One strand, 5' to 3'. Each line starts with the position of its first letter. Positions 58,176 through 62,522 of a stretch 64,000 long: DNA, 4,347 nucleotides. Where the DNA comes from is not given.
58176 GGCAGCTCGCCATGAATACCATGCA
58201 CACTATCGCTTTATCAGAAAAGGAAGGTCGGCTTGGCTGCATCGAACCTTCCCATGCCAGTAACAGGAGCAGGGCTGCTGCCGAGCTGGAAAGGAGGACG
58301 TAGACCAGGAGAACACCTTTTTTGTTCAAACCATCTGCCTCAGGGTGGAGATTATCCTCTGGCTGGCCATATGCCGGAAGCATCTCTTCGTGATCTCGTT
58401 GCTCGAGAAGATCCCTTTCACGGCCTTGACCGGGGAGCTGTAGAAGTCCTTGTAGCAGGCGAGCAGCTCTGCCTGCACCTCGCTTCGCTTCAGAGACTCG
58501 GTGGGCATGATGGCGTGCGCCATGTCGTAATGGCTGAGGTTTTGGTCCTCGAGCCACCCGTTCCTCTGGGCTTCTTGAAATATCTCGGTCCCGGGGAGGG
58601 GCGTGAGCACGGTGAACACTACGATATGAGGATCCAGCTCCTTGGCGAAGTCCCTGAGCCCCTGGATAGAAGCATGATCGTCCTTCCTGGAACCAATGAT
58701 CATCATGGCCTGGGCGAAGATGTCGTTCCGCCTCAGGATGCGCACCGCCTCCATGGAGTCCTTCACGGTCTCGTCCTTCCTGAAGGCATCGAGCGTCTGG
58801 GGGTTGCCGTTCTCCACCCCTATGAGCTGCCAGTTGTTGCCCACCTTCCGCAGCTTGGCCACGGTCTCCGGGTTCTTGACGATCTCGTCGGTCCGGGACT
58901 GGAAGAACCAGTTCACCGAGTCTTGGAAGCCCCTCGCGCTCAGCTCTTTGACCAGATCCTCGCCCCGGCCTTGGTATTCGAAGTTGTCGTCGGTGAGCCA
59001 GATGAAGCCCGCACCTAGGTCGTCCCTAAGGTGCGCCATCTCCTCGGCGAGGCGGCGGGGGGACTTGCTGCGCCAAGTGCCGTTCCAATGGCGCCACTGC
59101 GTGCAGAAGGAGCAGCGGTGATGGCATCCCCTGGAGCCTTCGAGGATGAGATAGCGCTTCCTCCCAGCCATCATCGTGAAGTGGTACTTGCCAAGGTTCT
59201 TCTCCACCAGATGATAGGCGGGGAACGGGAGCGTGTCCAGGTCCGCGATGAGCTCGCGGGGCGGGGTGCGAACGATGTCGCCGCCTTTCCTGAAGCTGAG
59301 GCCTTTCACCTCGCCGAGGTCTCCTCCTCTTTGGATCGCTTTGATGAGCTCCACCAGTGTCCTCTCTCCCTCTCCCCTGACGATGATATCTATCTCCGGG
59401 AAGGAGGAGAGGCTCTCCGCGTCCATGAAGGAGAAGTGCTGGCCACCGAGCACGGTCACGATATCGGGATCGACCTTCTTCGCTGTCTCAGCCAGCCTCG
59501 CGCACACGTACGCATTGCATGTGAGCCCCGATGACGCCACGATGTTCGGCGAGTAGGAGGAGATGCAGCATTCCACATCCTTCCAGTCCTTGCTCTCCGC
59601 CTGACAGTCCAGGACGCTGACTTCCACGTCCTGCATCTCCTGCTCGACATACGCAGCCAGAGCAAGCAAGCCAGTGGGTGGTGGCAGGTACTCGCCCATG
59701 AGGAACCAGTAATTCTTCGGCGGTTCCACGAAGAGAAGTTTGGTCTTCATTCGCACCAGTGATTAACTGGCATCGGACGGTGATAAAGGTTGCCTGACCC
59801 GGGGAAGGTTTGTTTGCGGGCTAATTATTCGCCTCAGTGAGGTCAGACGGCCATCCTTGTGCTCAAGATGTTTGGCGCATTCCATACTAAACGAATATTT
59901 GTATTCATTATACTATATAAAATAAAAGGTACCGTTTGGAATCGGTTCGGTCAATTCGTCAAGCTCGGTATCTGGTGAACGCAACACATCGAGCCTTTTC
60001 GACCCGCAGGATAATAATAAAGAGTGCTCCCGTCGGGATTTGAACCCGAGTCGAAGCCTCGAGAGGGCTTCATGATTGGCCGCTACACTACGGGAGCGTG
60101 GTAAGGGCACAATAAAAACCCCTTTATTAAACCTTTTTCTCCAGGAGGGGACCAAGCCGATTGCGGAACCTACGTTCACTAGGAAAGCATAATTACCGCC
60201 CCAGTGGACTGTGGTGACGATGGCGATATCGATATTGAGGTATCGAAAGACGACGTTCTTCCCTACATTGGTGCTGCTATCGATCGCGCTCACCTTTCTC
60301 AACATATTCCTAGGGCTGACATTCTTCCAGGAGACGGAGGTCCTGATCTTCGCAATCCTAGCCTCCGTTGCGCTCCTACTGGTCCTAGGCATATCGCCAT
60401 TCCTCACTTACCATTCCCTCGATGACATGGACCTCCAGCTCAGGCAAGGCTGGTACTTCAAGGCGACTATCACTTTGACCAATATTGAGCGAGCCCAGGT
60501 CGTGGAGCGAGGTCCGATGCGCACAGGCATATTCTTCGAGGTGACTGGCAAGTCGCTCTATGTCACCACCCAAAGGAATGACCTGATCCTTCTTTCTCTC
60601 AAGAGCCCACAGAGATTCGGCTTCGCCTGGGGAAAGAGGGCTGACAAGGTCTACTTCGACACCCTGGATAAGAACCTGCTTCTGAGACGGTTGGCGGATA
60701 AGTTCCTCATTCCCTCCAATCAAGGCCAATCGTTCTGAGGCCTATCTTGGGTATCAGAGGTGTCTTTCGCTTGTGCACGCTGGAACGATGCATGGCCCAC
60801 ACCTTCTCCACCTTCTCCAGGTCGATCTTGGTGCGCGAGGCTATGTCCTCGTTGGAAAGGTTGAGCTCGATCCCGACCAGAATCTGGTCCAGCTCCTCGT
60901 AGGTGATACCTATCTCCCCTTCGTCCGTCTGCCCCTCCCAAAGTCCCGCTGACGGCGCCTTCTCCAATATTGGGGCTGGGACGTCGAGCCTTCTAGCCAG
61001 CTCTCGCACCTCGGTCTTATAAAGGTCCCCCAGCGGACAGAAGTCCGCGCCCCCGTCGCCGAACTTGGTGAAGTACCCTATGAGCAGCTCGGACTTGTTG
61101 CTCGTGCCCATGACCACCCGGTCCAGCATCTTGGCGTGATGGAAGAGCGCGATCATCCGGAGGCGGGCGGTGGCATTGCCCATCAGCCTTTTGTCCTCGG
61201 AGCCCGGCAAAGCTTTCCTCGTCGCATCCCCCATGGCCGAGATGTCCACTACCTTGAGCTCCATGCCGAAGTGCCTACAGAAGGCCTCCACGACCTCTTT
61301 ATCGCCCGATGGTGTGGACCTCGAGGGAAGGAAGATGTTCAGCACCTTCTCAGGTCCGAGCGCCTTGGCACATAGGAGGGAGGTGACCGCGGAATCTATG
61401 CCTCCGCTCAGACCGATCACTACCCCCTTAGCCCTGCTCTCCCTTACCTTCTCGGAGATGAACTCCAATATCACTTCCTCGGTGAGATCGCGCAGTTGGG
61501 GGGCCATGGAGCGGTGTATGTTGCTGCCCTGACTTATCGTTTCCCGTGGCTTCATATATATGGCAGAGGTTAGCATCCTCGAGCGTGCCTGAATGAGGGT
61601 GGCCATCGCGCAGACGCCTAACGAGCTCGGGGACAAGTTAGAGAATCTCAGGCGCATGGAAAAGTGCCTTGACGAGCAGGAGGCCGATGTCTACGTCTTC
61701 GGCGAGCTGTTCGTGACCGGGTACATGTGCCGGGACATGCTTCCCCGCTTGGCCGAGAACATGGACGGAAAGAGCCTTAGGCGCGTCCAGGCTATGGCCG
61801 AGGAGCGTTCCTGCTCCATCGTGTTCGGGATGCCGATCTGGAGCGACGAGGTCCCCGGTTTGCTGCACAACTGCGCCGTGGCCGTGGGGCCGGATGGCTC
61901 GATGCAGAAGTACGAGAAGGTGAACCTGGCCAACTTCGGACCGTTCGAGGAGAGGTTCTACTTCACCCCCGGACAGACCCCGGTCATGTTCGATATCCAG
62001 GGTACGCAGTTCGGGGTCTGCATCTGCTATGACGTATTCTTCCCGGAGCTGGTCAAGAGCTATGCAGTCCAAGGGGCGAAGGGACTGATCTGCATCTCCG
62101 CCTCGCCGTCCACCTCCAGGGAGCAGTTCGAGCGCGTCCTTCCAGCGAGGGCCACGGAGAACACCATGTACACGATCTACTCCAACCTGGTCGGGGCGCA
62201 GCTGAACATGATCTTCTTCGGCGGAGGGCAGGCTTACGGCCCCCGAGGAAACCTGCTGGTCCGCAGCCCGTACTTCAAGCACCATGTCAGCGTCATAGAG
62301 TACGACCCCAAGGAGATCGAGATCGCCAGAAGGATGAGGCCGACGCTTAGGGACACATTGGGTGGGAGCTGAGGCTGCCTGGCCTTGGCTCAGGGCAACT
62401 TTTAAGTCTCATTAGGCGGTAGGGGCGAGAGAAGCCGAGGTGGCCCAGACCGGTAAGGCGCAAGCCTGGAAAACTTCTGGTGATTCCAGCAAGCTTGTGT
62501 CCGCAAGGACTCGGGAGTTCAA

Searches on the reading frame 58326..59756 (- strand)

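Call 50: search_protein_families(library=pfam, proteins=[window:58326-59756:-], max_evalue=0.000001)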
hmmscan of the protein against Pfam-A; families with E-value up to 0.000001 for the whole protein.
window:58326-59756:- (476 aa): 2 families
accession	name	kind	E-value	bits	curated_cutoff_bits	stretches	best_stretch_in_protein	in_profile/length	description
PF04055.27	Radical_SAM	-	4e-21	76.3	29.5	1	208-357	4-152/166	Radical SAM superfamily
PF02310.24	B12-binding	-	3.6e-18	66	32.1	1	24-137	11-120/121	B12 binding domain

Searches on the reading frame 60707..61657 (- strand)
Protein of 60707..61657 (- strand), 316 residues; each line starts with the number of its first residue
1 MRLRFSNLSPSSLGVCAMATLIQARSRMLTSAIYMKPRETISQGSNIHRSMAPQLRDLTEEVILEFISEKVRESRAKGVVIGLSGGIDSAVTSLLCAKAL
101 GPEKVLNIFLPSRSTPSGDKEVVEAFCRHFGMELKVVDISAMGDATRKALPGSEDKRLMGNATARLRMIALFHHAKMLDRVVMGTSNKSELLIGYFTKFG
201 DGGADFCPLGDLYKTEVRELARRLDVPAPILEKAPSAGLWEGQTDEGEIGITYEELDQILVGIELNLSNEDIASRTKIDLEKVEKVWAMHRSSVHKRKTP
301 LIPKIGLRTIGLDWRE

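Call 50: search_protein_families(library=pfam, proteins=[window:60707-61657:-], max_evalue=0.000001)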
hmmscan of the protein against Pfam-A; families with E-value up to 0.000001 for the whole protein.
window:60707-61657:- (316 aa): 1 family
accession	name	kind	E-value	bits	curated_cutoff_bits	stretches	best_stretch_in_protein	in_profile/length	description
PF02540.23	NAD_synthase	-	7.2e-80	268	21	1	62-300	4-242/242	NAD synthase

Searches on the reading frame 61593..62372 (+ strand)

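Call 50: search_protein_families(library=pfam, proteins=[window:61593-62372:+], max_evalue=0.000001)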
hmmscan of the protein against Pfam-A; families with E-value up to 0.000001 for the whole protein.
window:61593-62372:+ (259 aa): 1 family
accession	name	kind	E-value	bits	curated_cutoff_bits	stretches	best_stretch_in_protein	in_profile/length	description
PF00795.27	CN_hydrolase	-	9.2e-40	137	23.2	1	2-246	1-255/256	Carbon-nitrogen hydrolase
